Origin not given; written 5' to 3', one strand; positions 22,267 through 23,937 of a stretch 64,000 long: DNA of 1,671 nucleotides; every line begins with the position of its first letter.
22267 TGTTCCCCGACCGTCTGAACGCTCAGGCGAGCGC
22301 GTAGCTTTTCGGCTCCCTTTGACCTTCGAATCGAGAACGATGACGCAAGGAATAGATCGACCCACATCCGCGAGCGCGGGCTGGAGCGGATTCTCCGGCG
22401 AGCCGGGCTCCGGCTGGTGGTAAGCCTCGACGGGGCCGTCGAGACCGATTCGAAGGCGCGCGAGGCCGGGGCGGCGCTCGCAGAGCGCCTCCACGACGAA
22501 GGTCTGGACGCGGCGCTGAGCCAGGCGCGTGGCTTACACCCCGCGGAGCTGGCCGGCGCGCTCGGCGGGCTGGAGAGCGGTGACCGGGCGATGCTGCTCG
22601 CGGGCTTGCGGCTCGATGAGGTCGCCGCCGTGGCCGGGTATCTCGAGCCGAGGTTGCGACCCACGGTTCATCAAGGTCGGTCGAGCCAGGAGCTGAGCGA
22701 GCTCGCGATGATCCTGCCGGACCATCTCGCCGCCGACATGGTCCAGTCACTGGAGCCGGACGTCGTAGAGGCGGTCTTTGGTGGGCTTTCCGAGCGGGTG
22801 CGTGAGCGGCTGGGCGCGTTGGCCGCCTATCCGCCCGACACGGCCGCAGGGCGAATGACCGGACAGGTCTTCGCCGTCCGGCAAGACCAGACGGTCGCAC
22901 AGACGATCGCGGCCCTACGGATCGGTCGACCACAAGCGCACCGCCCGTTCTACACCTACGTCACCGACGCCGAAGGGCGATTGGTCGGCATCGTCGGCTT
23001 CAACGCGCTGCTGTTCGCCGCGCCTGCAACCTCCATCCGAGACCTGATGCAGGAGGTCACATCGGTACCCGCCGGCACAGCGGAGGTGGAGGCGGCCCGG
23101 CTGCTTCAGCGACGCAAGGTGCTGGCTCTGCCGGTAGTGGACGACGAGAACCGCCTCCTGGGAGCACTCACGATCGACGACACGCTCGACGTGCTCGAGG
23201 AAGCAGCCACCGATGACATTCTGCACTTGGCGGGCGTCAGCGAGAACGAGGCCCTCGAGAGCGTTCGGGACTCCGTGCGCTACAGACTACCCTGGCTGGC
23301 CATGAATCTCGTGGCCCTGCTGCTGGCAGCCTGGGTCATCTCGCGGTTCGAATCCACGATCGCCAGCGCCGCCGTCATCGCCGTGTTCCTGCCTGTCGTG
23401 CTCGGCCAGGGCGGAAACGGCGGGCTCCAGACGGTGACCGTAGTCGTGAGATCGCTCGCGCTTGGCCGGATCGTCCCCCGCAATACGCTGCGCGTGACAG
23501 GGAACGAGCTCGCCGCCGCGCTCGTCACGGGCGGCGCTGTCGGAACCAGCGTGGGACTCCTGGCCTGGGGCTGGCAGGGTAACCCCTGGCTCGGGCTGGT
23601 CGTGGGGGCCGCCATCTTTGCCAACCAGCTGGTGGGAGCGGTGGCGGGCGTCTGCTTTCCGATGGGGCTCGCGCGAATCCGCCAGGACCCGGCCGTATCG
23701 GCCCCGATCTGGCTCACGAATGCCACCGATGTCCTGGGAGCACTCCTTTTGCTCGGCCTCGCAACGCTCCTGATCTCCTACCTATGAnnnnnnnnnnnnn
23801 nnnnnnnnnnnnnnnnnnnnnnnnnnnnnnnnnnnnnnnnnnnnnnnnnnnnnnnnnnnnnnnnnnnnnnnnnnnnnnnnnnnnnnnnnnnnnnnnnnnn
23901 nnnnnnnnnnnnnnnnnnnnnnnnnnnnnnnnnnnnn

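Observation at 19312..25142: Magnesium-homeostasis island: two tandem CNNM/CorC-type genes followed by two tandem mgtE genes, all CBS-pair proteins, adjacent to tRNA-Leu(CAA)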

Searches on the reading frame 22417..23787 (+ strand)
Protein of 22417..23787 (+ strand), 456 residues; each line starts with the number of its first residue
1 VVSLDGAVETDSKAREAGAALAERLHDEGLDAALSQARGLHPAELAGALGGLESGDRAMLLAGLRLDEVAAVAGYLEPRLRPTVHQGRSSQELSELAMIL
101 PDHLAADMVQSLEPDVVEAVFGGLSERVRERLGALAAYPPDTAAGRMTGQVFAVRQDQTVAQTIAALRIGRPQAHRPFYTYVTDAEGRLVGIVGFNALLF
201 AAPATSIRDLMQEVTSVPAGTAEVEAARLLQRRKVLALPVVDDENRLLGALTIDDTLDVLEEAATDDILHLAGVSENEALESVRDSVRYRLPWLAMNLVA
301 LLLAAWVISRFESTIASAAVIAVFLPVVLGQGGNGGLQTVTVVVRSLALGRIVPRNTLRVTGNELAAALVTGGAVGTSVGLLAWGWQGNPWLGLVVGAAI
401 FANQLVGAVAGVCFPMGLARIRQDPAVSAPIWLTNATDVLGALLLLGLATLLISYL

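Call 4: search_protein_families(library=pfam, proteins=[window:22417-23787:+])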
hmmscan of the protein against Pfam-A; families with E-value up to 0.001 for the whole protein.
window:22417-23787:+ (456 aa): 3 families
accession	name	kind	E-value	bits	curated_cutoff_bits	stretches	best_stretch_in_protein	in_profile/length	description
PF01769.21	MgtE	-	1.4e-25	90.4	27.6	1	325-448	1-125/125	Divalent cation transporter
PF03448.22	MgtE_N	-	4e-12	47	25.9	1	40-141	1-102/102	MgtE intracellular N domain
PF00571.33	CBS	-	4.9e-12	46.4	24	1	207-261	1-56/57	CBS domain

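Call 5: search_protein_families(library=ncbifam, proteins=[window:22417-23787:+])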
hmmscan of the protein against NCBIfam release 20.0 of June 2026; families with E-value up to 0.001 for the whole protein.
window:22417-23787:+ (456 aa): 8 families
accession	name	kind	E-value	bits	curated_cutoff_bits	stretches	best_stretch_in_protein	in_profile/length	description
TIGR00400.1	mgtE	equivalog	9.9e-70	235.5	232.75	1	26-454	16-448/450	magnesium transporter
NF011449.0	PRK14869.2-5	equivalog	7.4e-07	28.6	411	1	204-260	66-124/451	putative manganese-dependent inorganic diphosphatase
TIGR01302.1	IMP_dehydrog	equivalog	1.1e-06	27.9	481.5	1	180-260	115-200/450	IMP dehydrogenase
NF005869.0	PRK07807.1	equivalog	3.6e-05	23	549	1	153-257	101-201/479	GuaB1 family IMP dehydrogenase-related protein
NF011443.0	PRK14869.1-5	equivalog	0.00029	19.4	335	1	205-276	69-141/546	putative manganese-dependent inorganic diphosphatase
TIGR00393.1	kpsF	subfamily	0.00055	19.6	203.7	0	205-251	220-267/268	KpsF/GutQ family sugar-phosphate isomerase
TIGR01186.1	proV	subfamily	0.00056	19.1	326.6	1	174-263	270-360/363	betaine/proline/choline family ABC transporter ATP-binding protein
NF052358.1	GMPRedGuaB1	equivalog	0.00082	18.6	675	0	153-257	101-201/479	GMP reductase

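Call 18: find_homologous_proteins(query=window:22417-23784:+, max_evalue=1e-20)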
Query window:22417-23784:+ (456 aa): 277 proteins with E <= 1e-20 among 8000 candidates; the best 120 are listed.
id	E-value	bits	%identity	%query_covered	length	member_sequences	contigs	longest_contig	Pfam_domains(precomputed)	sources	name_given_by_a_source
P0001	7.8e-283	956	100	100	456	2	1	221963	PF01769.22,PF00571.34,PF03448.23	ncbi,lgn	-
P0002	3.3e-198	677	76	98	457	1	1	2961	PF01769.22,PF00571.34,PF03448.23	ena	-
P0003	3.1e-188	644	72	94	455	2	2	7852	PF01769.22,PF00571.34,PF03448.23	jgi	jgi:magnesium transporter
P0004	1.1e-187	643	72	97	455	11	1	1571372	PF01769.22,PF00571.34,PF03448.23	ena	-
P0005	1.7e-186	639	71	98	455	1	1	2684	PF01769.22,PF00571.34,PF03448.23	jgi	jgi:magnesium transporter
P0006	2.3e-185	635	72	96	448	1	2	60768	PF01769.22,PF00571.34,PF03448.23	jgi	jgi:magnesium transporter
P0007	5.7e-185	634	74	88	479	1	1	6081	PF01769.22,PF00571.34,PF03448.23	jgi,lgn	jgi:magnesium transporter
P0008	1.1e-183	629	71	96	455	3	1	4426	PF01769.22,PF00571.34,PF03448.23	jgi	jgi:magnesium transporter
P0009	2.3e-181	622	71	93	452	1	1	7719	PF01769.22,PF00571.34,PF03448.23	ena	-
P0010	5.3e-180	617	71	96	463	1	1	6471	PF01769.22,PF00571.34,PF03448.23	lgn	-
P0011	2.4e-177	609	70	95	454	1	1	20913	PF01769.22,PF00571.34,PF03448.23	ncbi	-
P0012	1.3e-174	600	70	92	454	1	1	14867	PF01769.22,PF00571.34,PF03448.23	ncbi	-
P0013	5.4e-170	584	67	96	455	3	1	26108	PF01769.22,PF00571.34,PF03448.23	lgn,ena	-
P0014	2.2e-166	572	64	96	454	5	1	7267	PF01769.22,PF00571.34,PF03448.23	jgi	-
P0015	1.7e-164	566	65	96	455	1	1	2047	PF01769.22,PF00571.34,PF03448.23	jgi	jgi:magnesium transporter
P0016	1.9e-163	563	65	95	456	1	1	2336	PF01769.22,PF00571.34,PF03448.23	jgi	-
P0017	5.4e-163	561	63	98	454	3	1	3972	PF01769.22,PF00571.34,PF03448.23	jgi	-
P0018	7.4e-154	531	61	100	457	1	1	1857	PF01769.22,PF00571.34,PF03448.23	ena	-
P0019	3.2e-124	434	50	94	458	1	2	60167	PF01769.22,PF00571.34,PF03448.23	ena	-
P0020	2.3e-121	424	48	98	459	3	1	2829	PF01769.22,PF00571.34,PF03448.23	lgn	-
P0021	2.8e-121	424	51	97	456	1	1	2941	PF01769.22,PF14841.12,PF00571.34,PF03448.23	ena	-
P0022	7.5e-121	422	50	94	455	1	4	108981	PF01769.22,PF00571.34,PF03448.23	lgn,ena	-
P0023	8.0e-121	422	48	98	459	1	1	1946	PF01769.22,PF00571.34,PF03448.23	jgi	jgi:magnesium transporter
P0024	1.4e-120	422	50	98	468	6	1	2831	PF01769.22,PF00571.34,PF03448.23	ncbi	-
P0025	2.6e-120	421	52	96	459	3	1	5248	PF01769.22,PF00571.34,PF03448.23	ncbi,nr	ncbi:MAG: magnesium transporter [Chloroflexi bacterium]|nr:magnesium transporter [Chloroflexota bact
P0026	4.1e-120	420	48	98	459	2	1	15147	PF01769.22,PF00571.34,PF03448.23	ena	-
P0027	6.0e-120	419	50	97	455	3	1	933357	PF01769.22,PF00571.34,PF03448.23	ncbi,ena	-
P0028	3.3e-119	417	47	97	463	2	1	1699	PF01769.22,PF00571.34,PF03448.23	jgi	-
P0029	2.5e-118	414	50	95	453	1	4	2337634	PF01769.22,PF00571.34,PF03448.23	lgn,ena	-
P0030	3.0e-118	414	50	98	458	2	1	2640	PF01769.22,PF00571.34,PF03448.23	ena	-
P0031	5.2e-118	413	50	98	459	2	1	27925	PF01769.22,PF00571.34,PF03448.23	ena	-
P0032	9.5e-118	412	48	98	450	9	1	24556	PF01769.22,PF00571.34,PF03448.23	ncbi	ncbi:MAG: magnesium transporter [Dehalococcoidia bacterium]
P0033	2.5e-117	411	50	95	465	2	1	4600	PF01769.22,PF00571.34,PF03448.23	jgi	jgi:magnesium transporter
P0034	3.8e-117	410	49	96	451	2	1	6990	PF01769.22,PF00571.34,PF03448.23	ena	-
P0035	6.1e-117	410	49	98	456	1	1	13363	PF01769.22,PF00571.34,PF03448.23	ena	-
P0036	1.7e-115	405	51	93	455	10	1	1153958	PF01769.22,PF00571.34,PF03448.23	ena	-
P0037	1.8e-115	405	48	99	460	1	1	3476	PF01769.22,PF00571.34,PF03448.23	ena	-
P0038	1.8e-115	405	51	92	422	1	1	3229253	PF01769.22,PF00571.34,PF03448.23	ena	-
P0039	9.0e-115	402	49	94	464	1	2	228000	PF01769.22,PF00571.34,PF03448.23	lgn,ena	-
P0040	1.1e-114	402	48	100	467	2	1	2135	PF01769.22,PF00571.34,PF03448.23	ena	-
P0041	1.7e-114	402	48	97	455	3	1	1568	PF01769.22,PF00571.34,PF03448.23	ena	-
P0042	6.6e-114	400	48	98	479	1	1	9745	PF01769.22,PF00571.34,PF03448.23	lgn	-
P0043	2.5e-113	398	50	93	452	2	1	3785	PF01769.22,PF00571.34,PF03448.23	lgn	-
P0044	7.3e-113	396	49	96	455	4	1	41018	PF01769.22,PF00571.34,PF03448.23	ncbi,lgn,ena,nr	ncbi:MAG: magnesium transporter [Chloroflexi bacterium]|nr:magnesium transporter [Chloroflexota bact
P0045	2.6e-112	394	48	98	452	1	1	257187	PF01769.22,PF00571.34,PF03448.23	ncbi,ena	-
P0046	3.1e-112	394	49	98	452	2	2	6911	PF01769.22,PF00571.34,PF03448.23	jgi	jgi:magnesium transporter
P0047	3.3e-112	394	51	93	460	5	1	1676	PF01769.22,PF00571.34,PF03448.23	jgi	jgi:magnesium transporter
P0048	7.6e-112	393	50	93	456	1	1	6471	PF01769.22,PF00571.34,PF03448.23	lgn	-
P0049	1.6e-111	392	48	91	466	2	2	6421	PF01769.22,PF00571.34,PF03448.23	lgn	-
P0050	1.8e-111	392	47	93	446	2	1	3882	PF01769.22,PF00571.34,PF03448.23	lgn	-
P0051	2.5e-111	391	48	99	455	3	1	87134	PF01769.22,PF00571.34,PF03448.23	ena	-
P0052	2.9e-111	391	48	95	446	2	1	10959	PF01769.22,PF00571.34,PF03448.23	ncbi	-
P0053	4.2e-111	390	47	96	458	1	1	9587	PF01769.22,PF00571.34,PF03448.23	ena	-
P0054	6.2e-111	390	49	97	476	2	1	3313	PF01769.22,PF00571.34,PF03448.23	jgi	jgi:magnesium transporter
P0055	6.9e-111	390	49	93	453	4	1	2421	PF01769.22,PF00571.34,PF03448.23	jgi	jgi:magnesium transporter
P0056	1.8e-110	388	51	93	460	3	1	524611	PF01769.22,PF00571.34,PF03448.23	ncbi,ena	-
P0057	1.9e-110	388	49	97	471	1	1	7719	PF01769.22,PF00571.34,PF03448.23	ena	-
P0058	2.1e-110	388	49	97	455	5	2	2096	PF01769.22,PF00571.34,PF03448.23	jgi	jgi:magnesium transporter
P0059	2.8e-110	388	48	91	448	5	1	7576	PF01769.22,PF00571.34,PF03448.23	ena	-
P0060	3.0e-110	388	47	98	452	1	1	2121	PF01769.22,PF00571.34,PF03448.23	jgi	jgi:magnesium transporter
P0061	3.0e-110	388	47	98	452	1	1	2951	PF01769.22,PF00571.34,PF03448.23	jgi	jgi:magnesium transporter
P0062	1.1e-109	386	48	96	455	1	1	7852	PF01769.22,PF00571.34,PF03448.23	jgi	jgi:magnesium transporter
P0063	1.4e-109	385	49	96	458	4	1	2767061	PF01769.22,PF00571.34,PF03448.23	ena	-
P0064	1.9e-109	385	49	91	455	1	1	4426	PF01769.22,PF00571.34,PF03448.23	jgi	jgi:magnesium transporter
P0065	2.6e-109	384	46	96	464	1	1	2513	PF01769.22,PF00571.34,PF03448.23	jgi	jgi:magnesium transporter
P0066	3.7e-109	384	48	95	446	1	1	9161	PF01769.22,PF00571.34,PF03448.23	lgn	-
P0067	7.2e-109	383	49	91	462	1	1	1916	PF01769.22,PF00571.34,PF03448.23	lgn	-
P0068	1.8e-108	382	47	94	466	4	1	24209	PF01769.22,PF00571.34,PF03448.23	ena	-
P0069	3.1e-108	381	47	99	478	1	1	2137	PF01769.22,PF00571.34,PF03448.23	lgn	-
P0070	3.1e-108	381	49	91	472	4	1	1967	PF01769.22,PF00571.34,PF03448.23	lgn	-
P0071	4.4e-108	380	48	96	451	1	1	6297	PF01769.22,PF00571.34,PF03448.23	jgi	jgi:magnesium transporter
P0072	6.4e-108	380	46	96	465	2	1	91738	PF01769.22,PF00571.34,PF03448.23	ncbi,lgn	ncbi:MAG: magnesium transporter MgtE [Chloroflexota bacterium]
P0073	6.8e-108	380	47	95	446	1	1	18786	PF01769.22,PF00571.34,PF03448.23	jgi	jgi:magnesium transporter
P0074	1.4e-107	379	46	93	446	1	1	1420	PF01769.22,PF00571.34,PF03448.23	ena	-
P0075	1.4e-107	379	46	95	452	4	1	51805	PF01769.22,PF00571.34,PF03448.23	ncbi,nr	ncbi:MAG: magnesium transporter [Dehalococcoidia bacterium]|nr:magnesium transporter [Dehalococcoidi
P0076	2.4e-107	378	45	94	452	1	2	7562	PF01769.22,PF00571.34,PF03448.23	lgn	-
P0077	2.5e-107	378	46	99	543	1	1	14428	PF01769.22,PF00571.34,PF03448.23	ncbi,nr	ncbi:MAG: magnesium transporter [Dehalococcoidia bacterium]|nr:magnesium transporter [Dehalococcoidi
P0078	2.5e-107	378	48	97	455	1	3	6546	PF01769.22,PF00571.34,PF03448.23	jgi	jgi:magnesium transporter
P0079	6.4e-107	377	46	96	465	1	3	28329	PF01769.22,PF00571.34,PF03448.23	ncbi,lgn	-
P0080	1.3e-106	376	48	92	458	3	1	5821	PF01769.22,PF00571.34,PF03448.23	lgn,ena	-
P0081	2.6e-106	375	47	95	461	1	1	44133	PF01769.22,PF00571.34,PF03448.23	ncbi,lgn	-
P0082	3.2e-106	374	46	97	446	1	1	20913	PF01769.22,PF00571.34,PF03448.23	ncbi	-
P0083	4.2e-106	374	46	95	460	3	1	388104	PF01769.22,PF00571.34,PF03448.23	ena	-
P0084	4.4e-106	374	47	95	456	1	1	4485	PF01769.22,PF00571.34,PF03448.23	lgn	-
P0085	7.2e-106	373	46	98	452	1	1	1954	PF01769.22,PF00571.34,PF03448.23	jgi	-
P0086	8.1e-106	373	48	95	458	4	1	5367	PF01769.22,PF00571.34,PF03448.23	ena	-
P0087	3.0e-105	371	48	93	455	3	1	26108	PF01769.22,PF00571.34,PF03448.23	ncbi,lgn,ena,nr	ncbi:MAG: magnesium transporter [Proteobacteria bacterium]|nr:magnesium transporter [Pseudomonadota 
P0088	4.9e-105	370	46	95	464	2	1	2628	PF01769.22,PF00571.34,PF03448.23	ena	-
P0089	5.2e-105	370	46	91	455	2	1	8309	PF01769.22,PF00571.34,PF03448.23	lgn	-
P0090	1.5e-104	369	46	98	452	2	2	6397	PF01769.22,PF00571.34,PF03448.23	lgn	-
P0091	1.6e-104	369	46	95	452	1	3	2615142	PF01769.22,PF00571.34,PF03448.23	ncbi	ncbi:MAG: magnesium transporter [Dehalococcoidia bacterium]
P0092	2.8e-104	368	47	92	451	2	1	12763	PF01769.22,PF14841.12,PF00571.34,PF03448.23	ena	-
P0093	3.2e-104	368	46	95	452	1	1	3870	PF01769.22,PF00571.34,PF03448.23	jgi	jgi:magnesium transporter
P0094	3.5e-104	368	47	98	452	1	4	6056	PF01769.22,PF00571.34,PF03448.23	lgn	-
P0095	3.9e-104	367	47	98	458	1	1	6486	PF01769.22,PF00571.34,PF03448.23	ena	-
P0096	4.7e-104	367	45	97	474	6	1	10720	PF01769.22,PF00571.34,PF03448.23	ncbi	-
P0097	5.2e-104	367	54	78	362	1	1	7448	PF01769.22,PF00571.34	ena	-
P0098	5.6e-104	367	45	95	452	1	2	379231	PF01769.22,PF00571.34,PF03448.23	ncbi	ncbi:MAG: magnesium transporter [Dehalococcoidia bacterium]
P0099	1.8e-103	365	47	96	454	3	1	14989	PF01769.22,PF00571.34,PF03448.23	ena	-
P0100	7.1e-103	363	48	93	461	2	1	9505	PF01769.22,PF00571.34,PF03448.23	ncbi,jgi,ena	-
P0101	1.8e-102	362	44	94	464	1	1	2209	PF01769.22,PF00571.34,PF03448.23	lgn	-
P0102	3.1e-102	361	46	95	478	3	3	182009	PF01769.22,PF00571.34,PF03448.23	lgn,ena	-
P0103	3.5e-102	361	45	94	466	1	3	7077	PF01769.22,PF14841.12,PF00571.34,PF03448.23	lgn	-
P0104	6.6e-102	360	46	96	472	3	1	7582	PF01769.22,PF00571.34,PF03448.23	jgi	jgi:magnesium transporter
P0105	7.8e-102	360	46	88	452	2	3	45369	PF01769.22,PF00571.34,PF03448.23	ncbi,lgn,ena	-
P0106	8.3e-102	360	42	93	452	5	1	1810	PF01769.22,PF00571.34,PF03448.23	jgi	jgi:magnesium transporter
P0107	8.4e-102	360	46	89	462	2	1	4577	PF01769.22,PF00571.34,PF03448.23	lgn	-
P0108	3.0e-101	358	44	95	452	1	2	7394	PF01769.22,PF00571.34,PF03448.23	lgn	-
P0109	8.8e-101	356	46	93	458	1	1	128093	PF01769.22,PF00571.34,PF03448.23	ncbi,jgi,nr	ncbi:MAG: magnesium transporter [Dehalococcoidia bacterium]|jgi:magnesium transporter|nr:magnesium t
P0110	1.3e-100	356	47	91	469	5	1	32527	PF01769.22,PF00571.34,PF03448.23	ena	-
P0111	1.6e-100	355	46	93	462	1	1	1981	PF01769.22,PF00571.34,PF03448.23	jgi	jgi:magnesium transporter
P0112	7.5e-100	353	46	93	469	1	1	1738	PF01769.22,PF00571.34,PF03448.23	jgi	jgi:magnesium transporter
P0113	7.8e-100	353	46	91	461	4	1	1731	PF01769.22,PF00571.34,PF03448.23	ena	-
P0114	5.4e-99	350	45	98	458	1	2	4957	PF01769.22,PF00571.34,PF03448.23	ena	-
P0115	6.4e-99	350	45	93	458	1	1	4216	PF01769.22,PF00571.34,PF03448.23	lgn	-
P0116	1.2e-98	349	46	79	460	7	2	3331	PF01769.22,PF00571.34,PF03448.23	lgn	-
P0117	2.6e-98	348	46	92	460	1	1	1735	PF01769.22,PF00571.34,PF03448.23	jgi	jgi:magnesium transporter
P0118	1.4e-97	346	40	95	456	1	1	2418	PF01769.22,PF00571.34,PF03448.23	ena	-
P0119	4.5e-97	344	47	93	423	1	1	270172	PF01769.22,PF00571.34,PF03448.23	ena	-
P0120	9.3e-95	337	43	97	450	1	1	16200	PF01769.22,PF14841.12,PF00571.34,PF03448.23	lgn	-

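Call 19: find_encoding_contigs(protein=P0004, flank=10000, max_places=3)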
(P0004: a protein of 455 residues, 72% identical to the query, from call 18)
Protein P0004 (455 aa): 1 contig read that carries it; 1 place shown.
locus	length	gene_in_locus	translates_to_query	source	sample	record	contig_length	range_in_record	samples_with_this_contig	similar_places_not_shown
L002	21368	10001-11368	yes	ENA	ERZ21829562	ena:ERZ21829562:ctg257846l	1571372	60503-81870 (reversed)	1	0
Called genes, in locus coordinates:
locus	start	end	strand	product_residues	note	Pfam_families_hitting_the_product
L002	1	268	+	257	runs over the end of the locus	PF24827:AstE_AspA_cat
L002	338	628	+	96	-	-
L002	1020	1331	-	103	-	-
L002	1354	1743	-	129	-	PF07366:SnoaL, PF12680:SnoaL_2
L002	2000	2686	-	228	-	-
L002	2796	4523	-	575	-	PF02368:Big_2, PF26182:Ig_NUP210_5th (faint), PF26918:Ig_Eae (weak), PF22359:Big-like (weak), PF02368:Big_2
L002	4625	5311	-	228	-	PF13489:Methyltransf_23 (weak), PF01209:Ubie_methyltran (weak), PF13649:Methyltransf_25, PF13847:Methyltransf_31, PF08241:Methyltransf_11, PF08242:Methyltransf_12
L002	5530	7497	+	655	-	PF01425:Amidase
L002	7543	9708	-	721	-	-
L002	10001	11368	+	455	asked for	PF03448:MgtE_N, PF00571:CBS (weak), PF01769:MgtE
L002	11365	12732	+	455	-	PF03448:MgtE_N, PF00571:CBS, PF01769:MgtE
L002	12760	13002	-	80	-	-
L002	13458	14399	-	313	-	PF05598:DUF772, PF01609:DDE_Tnp_1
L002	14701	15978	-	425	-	-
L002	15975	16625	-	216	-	PF01144:CoA_trans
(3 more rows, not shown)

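Call 20: find_encoding_contigs(protein=P0013, flank=10000, max_places=3)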
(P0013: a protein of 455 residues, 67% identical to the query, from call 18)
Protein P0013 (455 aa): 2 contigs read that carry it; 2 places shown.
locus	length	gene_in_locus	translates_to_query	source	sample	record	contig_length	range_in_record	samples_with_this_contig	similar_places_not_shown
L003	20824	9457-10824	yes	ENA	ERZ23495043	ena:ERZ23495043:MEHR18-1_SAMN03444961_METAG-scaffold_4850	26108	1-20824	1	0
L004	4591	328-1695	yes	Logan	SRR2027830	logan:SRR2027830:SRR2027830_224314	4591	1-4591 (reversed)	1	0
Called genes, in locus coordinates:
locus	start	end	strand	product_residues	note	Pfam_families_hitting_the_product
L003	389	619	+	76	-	-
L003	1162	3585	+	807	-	PF02771:Acyl-CoA_dh_N, PF02770:Acyl-CoA_dh_M, PF00441:Acyl-CoA_dh_1, PF09317:ACDH_C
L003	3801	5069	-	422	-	PF13657:Couple_hipA, PF07804:HipA_C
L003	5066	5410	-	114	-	PF01381:HTH_3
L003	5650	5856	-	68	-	PF13683:rve_3 (weak)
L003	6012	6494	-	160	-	PF13276:HTH_21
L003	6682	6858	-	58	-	PF01527:HTH_Tnp_1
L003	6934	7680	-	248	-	-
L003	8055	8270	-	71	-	-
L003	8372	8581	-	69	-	PF01436:NHL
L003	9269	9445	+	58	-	-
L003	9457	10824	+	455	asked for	PF03448:MgtE_N, PF00571:CBS, PF01769:MgtE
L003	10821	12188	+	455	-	PF03448:MgtE_N, PF00571:CBS, PF01769:MgtE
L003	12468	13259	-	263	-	PF00753:Lactamase_B, PF16123:HAGH_C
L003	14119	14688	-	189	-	-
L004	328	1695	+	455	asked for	PF03448:MgtE_N, PF00571:CBS, PF01769:MgtE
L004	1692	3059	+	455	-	PF03448:MgtE_N, PF00571:CBS, PF01769:MgtE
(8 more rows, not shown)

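Call 21: find_encoding_contigs(protein=P0006, flank=10000, max_places=3)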
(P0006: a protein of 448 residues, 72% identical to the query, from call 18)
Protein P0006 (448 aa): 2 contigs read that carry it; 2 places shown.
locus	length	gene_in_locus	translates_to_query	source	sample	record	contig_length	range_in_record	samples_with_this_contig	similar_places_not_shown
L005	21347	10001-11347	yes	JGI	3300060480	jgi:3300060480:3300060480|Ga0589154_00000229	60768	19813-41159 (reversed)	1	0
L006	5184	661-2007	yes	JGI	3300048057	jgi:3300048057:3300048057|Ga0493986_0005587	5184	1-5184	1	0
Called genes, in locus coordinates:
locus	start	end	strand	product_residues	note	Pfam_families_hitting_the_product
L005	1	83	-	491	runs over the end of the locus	PF00392:GntR, PF00155:Aminotran_1_2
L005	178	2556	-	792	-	PF13231:PMT_2 (weak)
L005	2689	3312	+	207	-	PF04403:PqiA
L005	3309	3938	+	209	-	PF04403:PqiA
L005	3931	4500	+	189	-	PF02470:MlaD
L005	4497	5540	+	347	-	PF02470:MlaD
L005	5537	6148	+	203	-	PF03886:ABC_trans_aux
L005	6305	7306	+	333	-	PF13524:Glyco_trans_1_2, PF13692:Glyco_trans_1_4, PF00534:Glycos_transf_1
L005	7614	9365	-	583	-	PF01209:Ubie_methyltran, PF08241:Methyltransf_11, PF08242:Methyltransf_12, PF13649:Methyltransf_25, PF13847:Methyltransf_31, PF13649:Methyltransf_25, PF08241:Methyltransf_11, PF13847:Methyltransf_31, +2 more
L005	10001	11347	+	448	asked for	PF03448:MgtE_N, PF00571:CBS, PF01769:MgtE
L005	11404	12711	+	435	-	PF03448:MgtE_N, PF00571:CBS, PF01769:MgtE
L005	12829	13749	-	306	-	PF01497:Peripla_BP_2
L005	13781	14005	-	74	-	-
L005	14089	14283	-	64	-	PF13852:DUF4197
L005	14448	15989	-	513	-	PF13231:PMT_2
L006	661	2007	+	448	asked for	PF03448:MgtE_N, PF00571:CBS, PF01769:MgtE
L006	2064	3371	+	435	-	PF03448:MgtE_N, PF00571:CBS, PF01769:MgtE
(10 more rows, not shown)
